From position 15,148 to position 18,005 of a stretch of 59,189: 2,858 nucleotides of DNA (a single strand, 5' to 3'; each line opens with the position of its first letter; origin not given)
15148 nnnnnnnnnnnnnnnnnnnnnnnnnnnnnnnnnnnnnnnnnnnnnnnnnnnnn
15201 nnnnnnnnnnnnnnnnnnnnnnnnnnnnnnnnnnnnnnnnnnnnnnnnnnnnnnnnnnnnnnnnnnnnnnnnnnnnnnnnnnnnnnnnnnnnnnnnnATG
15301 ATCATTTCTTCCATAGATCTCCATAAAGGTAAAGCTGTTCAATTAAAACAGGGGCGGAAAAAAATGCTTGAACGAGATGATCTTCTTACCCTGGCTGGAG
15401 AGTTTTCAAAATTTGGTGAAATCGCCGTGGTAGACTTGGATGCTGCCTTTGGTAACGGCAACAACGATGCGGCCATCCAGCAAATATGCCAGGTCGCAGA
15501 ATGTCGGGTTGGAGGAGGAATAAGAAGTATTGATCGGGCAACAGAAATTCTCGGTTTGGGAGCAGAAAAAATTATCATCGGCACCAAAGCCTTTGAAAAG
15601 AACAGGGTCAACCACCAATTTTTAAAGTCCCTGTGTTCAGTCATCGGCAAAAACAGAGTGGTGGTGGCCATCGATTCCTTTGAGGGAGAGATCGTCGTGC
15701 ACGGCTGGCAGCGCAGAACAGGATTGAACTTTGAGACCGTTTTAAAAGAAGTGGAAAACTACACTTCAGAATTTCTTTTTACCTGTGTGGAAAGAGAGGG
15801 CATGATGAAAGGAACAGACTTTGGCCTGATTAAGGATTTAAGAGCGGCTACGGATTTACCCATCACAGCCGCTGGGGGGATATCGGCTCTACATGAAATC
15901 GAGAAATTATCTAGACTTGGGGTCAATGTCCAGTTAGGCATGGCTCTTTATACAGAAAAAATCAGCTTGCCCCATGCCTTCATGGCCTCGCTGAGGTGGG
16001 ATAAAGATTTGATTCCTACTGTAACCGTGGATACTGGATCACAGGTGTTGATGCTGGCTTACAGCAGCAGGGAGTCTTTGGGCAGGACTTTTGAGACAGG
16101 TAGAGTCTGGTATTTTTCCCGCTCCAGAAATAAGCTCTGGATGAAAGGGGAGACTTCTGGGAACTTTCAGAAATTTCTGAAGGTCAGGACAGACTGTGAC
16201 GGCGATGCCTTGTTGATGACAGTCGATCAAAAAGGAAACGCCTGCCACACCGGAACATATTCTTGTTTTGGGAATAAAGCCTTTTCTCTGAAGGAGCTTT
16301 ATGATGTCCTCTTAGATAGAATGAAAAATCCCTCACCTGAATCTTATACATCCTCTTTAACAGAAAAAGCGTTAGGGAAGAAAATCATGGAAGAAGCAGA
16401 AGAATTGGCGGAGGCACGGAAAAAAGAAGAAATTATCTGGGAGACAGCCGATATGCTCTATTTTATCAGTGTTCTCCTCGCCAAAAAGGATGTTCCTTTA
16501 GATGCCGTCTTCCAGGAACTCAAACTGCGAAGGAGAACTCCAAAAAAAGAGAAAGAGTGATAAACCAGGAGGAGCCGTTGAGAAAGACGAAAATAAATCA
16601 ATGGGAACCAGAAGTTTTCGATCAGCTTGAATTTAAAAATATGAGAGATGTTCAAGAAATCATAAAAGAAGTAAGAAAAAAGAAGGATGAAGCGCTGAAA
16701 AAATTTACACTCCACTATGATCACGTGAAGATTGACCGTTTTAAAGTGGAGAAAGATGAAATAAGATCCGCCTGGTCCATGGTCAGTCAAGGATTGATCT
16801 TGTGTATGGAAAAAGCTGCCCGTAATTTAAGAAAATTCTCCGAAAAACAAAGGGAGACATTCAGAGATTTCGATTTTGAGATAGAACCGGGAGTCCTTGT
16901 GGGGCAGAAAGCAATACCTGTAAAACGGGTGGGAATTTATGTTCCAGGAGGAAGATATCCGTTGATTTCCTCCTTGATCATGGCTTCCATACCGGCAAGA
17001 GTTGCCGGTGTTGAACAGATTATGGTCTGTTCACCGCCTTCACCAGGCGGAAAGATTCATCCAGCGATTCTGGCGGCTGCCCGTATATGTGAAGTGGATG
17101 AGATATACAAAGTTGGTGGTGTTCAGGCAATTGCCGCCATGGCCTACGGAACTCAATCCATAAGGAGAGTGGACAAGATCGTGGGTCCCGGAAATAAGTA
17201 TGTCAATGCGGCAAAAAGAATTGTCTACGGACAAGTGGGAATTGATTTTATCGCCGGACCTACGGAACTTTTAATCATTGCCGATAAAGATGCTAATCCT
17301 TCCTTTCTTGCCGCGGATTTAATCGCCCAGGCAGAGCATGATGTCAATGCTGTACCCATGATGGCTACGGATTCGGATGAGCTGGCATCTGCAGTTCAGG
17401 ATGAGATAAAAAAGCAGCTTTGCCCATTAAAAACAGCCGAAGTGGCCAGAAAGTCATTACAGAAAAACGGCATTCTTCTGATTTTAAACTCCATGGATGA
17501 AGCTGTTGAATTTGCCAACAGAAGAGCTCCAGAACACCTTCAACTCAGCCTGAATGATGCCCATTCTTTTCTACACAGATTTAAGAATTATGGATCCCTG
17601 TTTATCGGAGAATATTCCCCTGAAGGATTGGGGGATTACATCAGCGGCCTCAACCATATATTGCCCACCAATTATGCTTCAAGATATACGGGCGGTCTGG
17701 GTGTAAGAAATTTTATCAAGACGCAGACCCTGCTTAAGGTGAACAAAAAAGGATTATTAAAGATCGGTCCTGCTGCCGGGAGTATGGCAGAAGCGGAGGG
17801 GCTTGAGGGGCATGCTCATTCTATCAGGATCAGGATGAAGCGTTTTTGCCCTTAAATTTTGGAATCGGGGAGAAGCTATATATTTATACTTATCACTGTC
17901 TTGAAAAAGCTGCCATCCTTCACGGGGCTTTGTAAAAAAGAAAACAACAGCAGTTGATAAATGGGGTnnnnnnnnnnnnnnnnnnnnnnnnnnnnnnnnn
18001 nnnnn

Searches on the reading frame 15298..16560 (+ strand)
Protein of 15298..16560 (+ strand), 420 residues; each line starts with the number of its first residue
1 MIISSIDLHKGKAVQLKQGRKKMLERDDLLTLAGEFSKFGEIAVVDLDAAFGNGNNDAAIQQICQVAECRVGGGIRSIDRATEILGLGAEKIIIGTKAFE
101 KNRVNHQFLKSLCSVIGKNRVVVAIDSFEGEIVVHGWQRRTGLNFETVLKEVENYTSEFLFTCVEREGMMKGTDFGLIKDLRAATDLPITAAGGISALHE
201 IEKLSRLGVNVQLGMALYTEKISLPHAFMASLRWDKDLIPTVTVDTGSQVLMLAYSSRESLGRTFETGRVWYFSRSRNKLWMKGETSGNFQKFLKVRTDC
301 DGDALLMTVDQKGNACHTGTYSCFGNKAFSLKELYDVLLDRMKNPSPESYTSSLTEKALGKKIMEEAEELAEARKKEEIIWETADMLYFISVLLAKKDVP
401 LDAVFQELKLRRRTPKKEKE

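Call 37: search_protein_families(library=pfam, proteins=[window:15298-16560:+], max_evalue=0.00001)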
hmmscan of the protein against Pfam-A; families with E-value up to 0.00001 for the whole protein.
window:15298-16560:+ (420 aa): 3 families
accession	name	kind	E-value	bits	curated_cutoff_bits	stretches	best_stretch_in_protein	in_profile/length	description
PF00977.27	His_biosynth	-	3.2e-49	167.9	23.6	1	1-222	1-227/228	Histidine biosynthesis protein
PF01502.23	PRA-CH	-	6.6e-34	116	27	1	252-324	1-73/74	Phosphoribosyl-AMP cyclohydrolase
PF01503.22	PRA-PH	-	7.1e-18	65.3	21.3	1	331-411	1-85/86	Phosphoribosyl-ATP pyrophosphohydrolase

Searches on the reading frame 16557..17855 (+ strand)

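Call 37: search_protein_families(library=pfam, proteins=[window:16557-17855:+], max_evalue=0.00001)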
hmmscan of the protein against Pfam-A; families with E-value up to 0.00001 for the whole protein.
window:16557-17855:+ (432 aa): 1 family
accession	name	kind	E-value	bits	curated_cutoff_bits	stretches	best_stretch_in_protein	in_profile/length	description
PF00815.25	Histidinol_dh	-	1.1e-156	522.5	27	1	29-427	12-411/411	Histidinol dehydrogenase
